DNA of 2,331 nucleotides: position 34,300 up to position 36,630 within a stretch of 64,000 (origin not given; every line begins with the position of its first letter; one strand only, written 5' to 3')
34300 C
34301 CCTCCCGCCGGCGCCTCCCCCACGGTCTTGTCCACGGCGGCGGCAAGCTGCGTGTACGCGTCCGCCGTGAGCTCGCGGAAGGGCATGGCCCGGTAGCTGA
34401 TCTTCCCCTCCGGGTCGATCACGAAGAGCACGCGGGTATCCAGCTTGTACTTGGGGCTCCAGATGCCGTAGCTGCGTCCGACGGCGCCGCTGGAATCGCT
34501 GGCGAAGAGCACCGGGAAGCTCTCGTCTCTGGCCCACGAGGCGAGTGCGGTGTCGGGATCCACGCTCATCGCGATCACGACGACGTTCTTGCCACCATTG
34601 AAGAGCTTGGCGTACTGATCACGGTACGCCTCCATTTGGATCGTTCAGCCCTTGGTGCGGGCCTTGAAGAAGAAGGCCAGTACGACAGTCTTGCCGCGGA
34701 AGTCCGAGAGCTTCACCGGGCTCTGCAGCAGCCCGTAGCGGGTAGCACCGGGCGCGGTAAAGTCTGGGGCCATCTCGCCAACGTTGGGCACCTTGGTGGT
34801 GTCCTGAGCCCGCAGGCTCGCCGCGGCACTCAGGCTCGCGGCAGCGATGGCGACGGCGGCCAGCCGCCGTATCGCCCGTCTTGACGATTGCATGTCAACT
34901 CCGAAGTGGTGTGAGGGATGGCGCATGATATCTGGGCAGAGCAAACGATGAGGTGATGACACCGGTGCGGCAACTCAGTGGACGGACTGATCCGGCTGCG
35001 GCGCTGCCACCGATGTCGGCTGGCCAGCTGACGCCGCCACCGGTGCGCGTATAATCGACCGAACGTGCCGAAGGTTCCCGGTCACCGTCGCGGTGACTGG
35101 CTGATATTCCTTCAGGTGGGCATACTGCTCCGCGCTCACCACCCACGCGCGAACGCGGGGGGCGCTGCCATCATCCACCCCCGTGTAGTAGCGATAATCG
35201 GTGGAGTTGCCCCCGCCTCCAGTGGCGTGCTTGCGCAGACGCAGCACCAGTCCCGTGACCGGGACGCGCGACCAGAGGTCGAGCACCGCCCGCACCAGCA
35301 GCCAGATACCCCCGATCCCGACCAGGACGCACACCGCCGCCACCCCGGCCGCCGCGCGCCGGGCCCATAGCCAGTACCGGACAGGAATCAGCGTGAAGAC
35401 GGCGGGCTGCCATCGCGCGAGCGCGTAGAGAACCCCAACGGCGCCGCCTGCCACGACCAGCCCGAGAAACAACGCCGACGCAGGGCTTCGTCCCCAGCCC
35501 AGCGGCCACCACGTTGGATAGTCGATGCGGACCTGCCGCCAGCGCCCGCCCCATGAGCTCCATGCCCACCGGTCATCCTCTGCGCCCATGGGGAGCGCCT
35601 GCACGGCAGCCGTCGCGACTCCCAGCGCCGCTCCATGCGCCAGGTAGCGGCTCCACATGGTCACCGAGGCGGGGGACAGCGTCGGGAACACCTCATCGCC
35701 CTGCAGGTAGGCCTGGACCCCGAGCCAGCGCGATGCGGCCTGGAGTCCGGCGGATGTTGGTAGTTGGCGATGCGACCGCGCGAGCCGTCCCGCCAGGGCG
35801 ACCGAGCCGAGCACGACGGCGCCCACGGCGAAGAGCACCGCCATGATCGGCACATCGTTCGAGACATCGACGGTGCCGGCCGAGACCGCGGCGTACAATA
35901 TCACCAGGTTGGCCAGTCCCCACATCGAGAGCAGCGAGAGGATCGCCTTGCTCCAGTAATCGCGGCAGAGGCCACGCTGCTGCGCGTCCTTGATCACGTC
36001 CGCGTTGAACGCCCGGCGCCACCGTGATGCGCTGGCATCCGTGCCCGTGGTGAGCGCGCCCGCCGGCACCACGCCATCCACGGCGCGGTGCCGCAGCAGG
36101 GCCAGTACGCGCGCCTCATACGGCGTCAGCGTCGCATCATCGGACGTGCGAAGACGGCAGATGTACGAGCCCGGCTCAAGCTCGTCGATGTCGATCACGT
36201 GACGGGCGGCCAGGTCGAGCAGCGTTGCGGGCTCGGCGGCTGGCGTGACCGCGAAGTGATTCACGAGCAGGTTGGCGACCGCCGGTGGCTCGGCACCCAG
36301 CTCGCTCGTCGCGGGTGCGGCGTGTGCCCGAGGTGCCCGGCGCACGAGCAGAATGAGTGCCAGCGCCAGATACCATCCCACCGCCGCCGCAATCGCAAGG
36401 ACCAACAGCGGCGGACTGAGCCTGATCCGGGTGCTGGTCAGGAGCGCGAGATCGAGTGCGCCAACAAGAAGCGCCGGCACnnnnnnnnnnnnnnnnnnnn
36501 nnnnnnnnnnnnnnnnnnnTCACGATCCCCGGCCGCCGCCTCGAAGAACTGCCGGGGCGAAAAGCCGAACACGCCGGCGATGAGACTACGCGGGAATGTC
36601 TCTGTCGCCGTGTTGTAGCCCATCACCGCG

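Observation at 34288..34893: Candidate selenocysteine peroxiredoxin mis-split into two ORFs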

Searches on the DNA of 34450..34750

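Call 62: search_rna_families(source=window, start=34450, end=34750, threshold=evalue, max_evalue=10)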
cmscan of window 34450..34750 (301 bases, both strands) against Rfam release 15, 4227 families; matches with E-value up to 10: 2.
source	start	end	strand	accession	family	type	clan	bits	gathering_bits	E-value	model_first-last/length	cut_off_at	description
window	34525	34582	+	RF02087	Yar_3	Gene; lncRNA;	-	14.7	50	0.16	1-67/67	no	Yellow-achaete intergenic RNA conserved region 3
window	34450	34553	+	RF01390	isrG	Gene; sRNA;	-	10.4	100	0.94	186-279/279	5'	isrG Hfq binding RNA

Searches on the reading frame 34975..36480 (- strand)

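Call 24: search_protein_families(library=pfam, proteins=[window:34975-36480:-], max_evalue=0.001)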
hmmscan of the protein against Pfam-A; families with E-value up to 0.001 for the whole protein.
window:34975-36480:- (501 aa): 1 family
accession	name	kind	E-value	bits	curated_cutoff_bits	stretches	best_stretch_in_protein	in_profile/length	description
PF20990.2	DUF2207_C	-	1e-22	81.5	33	1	65-296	13-247/247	Predicted membrane protein (DUF2207) C-terminal domain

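Call 65: search_protein_families(library=ncbifam, proteins=[window:34975-36480:-], max_evalue=0.1)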
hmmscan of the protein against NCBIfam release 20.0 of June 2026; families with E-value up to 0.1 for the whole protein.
window:34975-36480:- (501 aa): 0 families
